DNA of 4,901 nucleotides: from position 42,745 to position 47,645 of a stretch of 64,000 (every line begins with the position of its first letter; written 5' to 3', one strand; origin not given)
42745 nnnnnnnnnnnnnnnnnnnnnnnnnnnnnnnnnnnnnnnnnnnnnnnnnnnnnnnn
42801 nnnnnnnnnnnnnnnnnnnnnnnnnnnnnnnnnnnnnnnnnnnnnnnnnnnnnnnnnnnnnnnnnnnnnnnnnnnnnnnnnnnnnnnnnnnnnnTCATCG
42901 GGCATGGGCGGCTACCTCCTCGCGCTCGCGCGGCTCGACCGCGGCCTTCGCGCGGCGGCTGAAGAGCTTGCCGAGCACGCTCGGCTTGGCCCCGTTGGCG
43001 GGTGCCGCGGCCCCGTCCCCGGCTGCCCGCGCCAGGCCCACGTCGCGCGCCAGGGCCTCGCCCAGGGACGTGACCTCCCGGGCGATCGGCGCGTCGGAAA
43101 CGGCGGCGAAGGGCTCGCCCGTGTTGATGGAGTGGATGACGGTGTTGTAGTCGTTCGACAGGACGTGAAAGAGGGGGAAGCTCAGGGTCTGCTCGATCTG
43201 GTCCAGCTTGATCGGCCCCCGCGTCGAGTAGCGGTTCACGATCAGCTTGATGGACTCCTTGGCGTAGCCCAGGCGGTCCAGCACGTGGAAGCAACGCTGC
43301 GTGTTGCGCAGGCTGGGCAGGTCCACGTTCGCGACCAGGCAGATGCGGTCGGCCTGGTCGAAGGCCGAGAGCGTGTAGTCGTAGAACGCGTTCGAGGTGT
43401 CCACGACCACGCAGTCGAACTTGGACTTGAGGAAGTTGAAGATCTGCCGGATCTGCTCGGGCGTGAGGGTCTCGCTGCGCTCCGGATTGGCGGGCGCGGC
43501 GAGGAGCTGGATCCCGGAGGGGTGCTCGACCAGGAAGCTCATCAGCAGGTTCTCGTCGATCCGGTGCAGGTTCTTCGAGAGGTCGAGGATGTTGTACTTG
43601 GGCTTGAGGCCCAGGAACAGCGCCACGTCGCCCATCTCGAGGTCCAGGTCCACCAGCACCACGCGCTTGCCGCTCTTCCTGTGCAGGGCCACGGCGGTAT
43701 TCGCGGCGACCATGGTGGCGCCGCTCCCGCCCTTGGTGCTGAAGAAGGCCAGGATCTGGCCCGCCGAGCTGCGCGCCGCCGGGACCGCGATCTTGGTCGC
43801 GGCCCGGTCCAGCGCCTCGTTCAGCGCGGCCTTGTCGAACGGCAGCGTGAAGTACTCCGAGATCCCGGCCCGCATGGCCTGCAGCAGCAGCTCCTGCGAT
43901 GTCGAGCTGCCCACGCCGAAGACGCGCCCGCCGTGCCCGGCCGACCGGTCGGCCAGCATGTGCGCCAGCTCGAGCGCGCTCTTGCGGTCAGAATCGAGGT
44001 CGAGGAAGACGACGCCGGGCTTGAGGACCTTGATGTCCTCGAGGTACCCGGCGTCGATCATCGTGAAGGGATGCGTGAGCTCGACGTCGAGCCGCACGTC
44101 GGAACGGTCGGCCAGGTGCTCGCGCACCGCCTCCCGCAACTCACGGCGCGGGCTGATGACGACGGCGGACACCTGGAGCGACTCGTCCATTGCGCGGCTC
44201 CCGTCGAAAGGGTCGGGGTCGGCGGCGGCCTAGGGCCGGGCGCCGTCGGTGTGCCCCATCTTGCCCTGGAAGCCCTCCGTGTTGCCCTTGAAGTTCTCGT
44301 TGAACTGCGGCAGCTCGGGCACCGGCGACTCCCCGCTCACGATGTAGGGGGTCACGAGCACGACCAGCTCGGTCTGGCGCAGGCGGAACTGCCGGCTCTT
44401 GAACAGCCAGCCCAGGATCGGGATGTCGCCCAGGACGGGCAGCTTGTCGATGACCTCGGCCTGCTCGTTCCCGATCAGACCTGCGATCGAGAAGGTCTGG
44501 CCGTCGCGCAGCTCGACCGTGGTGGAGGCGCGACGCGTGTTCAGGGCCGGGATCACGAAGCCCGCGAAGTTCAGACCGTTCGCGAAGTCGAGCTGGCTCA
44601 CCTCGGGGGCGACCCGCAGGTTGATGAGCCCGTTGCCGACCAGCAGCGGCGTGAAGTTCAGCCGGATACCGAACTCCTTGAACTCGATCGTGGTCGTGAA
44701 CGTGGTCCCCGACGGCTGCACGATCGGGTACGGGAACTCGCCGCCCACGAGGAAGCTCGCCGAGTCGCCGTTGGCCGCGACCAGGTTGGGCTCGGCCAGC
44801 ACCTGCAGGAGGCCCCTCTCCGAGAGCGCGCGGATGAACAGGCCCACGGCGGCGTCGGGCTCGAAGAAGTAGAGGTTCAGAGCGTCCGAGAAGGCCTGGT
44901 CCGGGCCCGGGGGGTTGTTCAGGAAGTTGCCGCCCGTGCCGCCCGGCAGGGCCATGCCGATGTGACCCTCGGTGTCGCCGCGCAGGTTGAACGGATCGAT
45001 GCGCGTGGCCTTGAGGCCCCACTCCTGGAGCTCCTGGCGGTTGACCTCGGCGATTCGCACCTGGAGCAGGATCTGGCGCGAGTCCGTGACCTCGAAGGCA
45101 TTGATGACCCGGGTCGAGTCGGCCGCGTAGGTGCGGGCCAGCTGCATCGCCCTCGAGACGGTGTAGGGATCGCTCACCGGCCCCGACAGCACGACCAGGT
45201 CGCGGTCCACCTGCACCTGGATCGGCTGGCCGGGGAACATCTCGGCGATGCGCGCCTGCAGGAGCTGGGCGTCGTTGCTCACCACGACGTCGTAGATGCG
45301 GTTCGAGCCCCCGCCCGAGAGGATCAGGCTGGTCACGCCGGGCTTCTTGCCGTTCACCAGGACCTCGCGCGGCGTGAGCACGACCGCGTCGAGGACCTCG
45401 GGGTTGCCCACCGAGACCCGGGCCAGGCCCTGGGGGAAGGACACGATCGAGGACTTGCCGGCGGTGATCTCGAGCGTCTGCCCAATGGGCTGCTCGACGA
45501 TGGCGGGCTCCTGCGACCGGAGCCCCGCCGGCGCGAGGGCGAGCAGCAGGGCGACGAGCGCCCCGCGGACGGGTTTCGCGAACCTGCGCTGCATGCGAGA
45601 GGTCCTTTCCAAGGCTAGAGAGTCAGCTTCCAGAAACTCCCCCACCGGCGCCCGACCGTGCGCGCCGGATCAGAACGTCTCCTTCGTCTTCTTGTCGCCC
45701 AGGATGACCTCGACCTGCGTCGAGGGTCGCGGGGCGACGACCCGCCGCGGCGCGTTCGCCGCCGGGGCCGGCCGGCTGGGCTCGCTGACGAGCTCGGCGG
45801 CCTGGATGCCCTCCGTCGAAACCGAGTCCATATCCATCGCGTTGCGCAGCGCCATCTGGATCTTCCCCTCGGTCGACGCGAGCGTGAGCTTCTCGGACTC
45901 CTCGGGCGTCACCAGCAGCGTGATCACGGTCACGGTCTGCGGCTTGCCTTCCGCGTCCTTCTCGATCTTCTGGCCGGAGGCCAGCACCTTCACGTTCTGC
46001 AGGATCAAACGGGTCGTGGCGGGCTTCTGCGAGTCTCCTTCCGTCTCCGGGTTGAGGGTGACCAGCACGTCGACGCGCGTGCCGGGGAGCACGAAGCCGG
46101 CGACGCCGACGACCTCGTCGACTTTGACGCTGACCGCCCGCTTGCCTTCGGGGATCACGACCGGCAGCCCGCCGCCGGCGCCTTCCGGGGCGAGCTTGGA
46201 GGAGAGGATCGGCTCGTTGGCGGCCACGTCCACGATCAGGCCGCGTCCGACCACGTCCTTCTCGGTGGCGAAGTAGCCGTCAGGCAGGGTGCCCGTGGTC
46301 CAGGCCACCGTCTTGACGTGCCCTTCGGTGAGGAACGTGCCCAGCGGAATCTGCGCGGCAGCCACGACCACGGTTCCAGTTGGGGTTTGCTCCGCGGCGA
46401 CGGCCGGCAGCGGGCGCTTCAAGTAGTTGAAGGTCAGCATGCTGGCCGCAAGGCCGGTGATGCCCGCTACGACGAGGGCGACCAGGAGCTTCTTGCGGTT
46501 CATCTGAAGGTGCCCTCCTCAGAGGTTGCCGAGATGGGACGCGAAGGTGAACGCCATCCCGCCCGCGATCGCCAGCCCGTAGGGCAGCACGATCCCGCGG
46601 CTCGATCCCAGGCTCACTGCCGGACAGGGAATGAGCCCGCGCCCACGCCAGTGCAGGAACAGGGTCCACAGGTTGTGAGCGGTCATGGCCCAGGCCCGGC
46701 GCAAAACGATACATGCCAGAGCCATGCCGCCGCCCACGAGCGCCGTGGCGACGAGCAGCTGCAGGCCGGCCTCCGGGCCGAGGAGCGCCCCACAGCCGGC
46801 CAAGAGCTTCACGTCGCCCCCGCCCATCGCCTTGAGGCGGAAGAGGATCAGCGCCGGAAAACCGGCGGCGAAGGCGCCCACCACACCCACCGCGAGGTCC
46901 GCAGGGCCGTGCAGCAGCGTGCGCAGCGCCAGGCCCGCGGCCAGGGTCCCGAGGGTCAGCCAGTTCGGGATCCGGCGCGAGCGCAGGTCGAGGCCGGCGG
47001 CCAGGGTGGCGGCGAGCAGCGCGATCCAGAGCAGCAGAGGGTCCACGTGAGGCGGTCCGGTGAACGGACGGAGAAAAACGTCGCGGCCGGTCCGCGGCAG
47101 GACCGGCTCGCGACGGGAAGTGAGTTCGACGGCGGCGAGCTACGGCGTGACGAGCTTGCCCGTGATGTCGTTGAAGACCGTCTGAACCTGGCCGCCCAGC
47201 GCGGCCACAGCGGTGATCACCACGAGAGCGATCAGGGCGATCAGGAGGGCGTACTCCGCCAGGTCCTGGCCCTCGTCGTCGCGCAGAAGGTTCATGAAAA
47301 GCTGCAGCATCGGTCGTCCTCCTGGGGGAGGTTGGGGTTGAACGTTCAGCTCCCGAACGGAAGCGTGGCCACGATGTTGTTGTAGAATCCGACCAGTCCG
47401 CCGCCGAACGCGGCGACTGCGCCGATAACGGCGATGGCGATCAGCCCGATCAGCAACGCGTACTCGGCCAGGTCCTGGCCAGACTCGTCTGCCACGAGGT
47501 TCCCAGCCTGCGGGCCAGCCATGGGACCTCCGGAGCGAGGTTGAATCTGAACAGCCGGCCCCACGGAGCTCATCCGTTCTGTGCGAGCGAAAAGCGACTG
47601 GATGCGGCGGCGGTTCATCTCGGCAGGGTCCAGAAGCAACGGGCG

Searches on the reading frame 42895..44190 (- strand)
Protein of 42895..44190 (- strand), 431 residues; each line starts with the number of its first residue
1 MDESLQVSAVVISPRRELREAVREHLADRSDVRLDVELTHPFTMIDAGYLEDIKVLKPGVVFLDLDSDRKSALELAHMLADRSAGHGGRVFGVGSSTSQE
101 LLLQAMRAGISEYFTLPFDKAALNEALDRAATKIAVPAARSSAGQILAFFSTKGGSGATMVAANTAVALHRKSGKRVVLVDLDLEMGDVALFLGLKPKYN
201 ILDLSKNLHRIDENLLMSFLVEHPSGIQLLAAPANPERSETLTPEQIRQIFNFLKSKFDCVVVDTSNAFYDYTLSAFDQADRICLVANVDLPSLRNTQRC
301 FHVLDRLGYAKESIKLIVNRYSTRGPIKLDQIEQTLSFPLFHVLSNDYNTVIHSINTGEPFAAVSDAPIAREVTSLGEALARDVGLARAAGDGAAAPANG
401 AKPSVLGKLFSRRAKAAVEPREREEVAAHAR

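Call 6: search_protein_families(library=pfam, proteins=[window:42895-44190:-], max_evalue=0.01)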
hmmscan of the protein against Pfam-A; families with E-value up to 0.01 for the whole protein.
window:42895-44190:- (431 aa): 8 families
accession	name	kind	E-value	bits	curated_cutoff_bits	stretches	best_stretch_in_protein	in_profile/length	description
PF01656.29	CbiA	-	4e-10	40.2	25.4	1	148-347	2-112/125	CobQ/CobB/MinD/ParA nucleotide binding domain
PF13614.12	AAA_31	-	4.7e-10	40.1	27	1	145-305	2-165/177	AAA domain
PF10609.15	ParA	-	3.6e-06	27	27.1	1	145-198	4-56/246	NUBPL iron-transfer P-loop NTPase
PF06564.18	CBP_BcsQ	-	2.7e-05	24.3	21.3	0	146-182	3-38/234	Cellulose biosynthesis protein BcsQ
PF00072.30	Response_reg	-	0.0003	21.3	30.2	1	50-127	35-110/111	Response regulator receiver domain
PF09140.17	MipZ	-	0.00045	20.1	20.7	1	149-283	5-125/262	ATPase MipZ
PF00142.24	Fer4_NifH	-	0.00075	19.5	25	1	148-255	4-108/271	4Fe-4S iron sulfur cluster binding proteins, NifH/frxC family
PF02374.21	ArsA_ATPase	-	0.0023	17.6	24.3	0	149-183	5-38/305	Anion-transporting ATPase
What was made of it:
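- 42895..44190 (-): tadZ/cpaE: receiver-like N-terminal domain plus a ParA/MinD-type ATPase. CbiA/AAA_31 E about 4e-10; Response_reg E = 3e-4 (call 6).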

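Call 10: search_protein_families(library=ncbifam, proteins=[window:42895-44190:-], max_evalue=0.01)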
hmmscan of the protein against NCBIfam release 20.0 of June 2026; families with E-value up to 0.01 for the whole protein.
window:42895-44190:- (431 aa): 24 families
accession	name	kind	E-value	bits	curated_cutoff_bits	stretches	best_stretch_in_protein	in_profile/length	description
TIGR01968.1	minD_bact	equivalog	1.3e-26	93.5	212.9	1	145-365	2-221/261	septum site-determining protein MinD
TIGR01969.1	minD_arch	subfamily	2.5e-21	76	201.75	1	146-362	2-211/251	cell division ATPase MinD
TIGR03815.1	CpaE_hom_Actino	equivalog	1.7e-18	66.9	154.45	1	86-360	59-320/340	septum site-determining protein Ssd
NF008079.0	PRK10818.1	equivalog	2.1e-11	43.7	508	1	145-363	3-229/270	septum site-determining protein MinD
NF047398.1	AAA_KGGVGR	domain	2.1e-10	41.2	90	1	145-206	3-66/190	KGGVGR-motif variant AAA ATPase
TIGR03371.1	cellulose_yhjQ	equivalog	2.8e-10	40.1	157.85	1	145-376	2-237/246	cellulose biosynthesis protein BcsQ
NF041546.1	ParA_partition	equivalog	3.2e-10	39.9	180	1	146-183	1-37/203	ParA family partition ATPase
TIGR01005.1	eps_transp_fam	subfamily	2.7e-08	32.5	411.7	1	131-308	532-707/754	exopolysaccharide transport protein family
TIGR03018.1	pepcterm_TyrKin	hypoth_equivalog_domain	3.8e-08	32.9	230.65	1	133-302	24-194/207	XrtA-associated tyrosine autokinase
TIGR01007.1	eps_fam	subfamily_domain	1.2e-07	31.5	108.05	1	145-274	18-146/204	polysaccharide biosynthesis tyrosine autokinase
NF008677.0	PRK11697.1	equivalog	1.8e-06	27.5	246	1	8-177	3-164/238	two-component system response regulator BtsR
NF007350.0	PRK09841.1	equivalog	2.2e-06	26.1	1248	1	142-309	529-693/726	tyrosine-protein kinase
NF041136.1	MrpORP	equivalog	2.3e-06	27.1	450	1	147-200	8-60/365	iron-sulfur cluster carrier protein MrpORP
NF008568.0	PRK11519.1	equivalog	3.8e-06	25.4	1068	1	147-266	529-644/720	tyrosine-protein kinase Wzc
TIGR03029.1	EpsG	equivalog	9.5e-06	25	313.8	1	142-269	101-224/274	chain length determinant protein tyrosine kinase EpsG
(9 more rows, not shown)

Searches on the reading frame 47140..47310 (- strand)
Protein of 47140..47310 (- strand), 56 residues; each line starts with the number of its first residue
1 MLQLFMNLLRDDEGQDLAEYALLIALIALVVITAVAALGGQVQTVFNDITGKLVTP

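Call 7: search_protein_families(library=pfam, proteins=[window:47140-47310:-], max_evalue=0.01)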
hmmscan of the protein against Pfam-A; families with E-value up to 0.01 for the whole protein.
window:47140-47310:- (56 aa): 1 family
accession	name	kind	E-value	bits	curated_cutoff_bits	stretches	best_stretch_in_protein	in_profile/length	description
PF04964.19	Flp_Fap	-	2.2e-08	34.2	32.2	1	9-52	2-45/46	Flp/Fap pilin component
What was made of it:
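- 47140..47310 (-): flp pilin gene 2 of 2 (56 aa). Motif DEG|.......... A weak terminator-like hairpin follows at 47082-47096. Pfam Flp_Fap E = 2.2e-8, above cut-off (call 7).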

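Call 10: search_protein_families(library=ncbifam, proteins=[window:47140-47310:-], max_evalue=0.01)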
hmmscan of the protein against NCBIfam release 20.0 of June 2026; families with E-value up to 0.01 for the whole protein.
window:47140-47310:- (56 aa): 0 families

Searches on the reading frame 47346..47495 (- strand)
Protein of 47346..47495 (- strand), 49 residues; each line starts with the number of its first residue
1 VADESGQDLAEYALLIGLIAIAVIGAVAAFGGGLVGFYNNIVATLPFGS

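Call 7: search_protein_families(library=pfam, proteins=[window:47346-47495:-], max_evalue=0.01)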
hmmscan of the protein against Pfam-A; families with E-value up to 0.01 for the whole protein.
window:47346-47495:- (49 aa): 1 family
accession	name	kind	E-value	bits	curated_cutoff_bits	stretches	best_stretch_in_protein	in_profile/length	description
PF04964.19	Flp_Fap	-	1.8e-06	28.1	32.2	1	2-44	3-45/46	Flp/Fap pilin component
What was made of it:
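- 47346..47522 (-): flp pilin gene 1 of 2 (58 aa). Prepilin cleavage motif ESG|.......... Pfam Flp_Fap E = 1.8e-6, which is 28.1 bits against a 32.2-bit cut-off (call 7).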

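Call 10: search_protein_families(library=ncbifam, proteins=[window:47346-47495:-], max_evalue=0.01)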
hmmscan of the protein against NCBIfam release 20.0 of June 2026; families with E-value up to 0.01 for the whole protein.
window:47346-47495:- (49 aa): 0 families
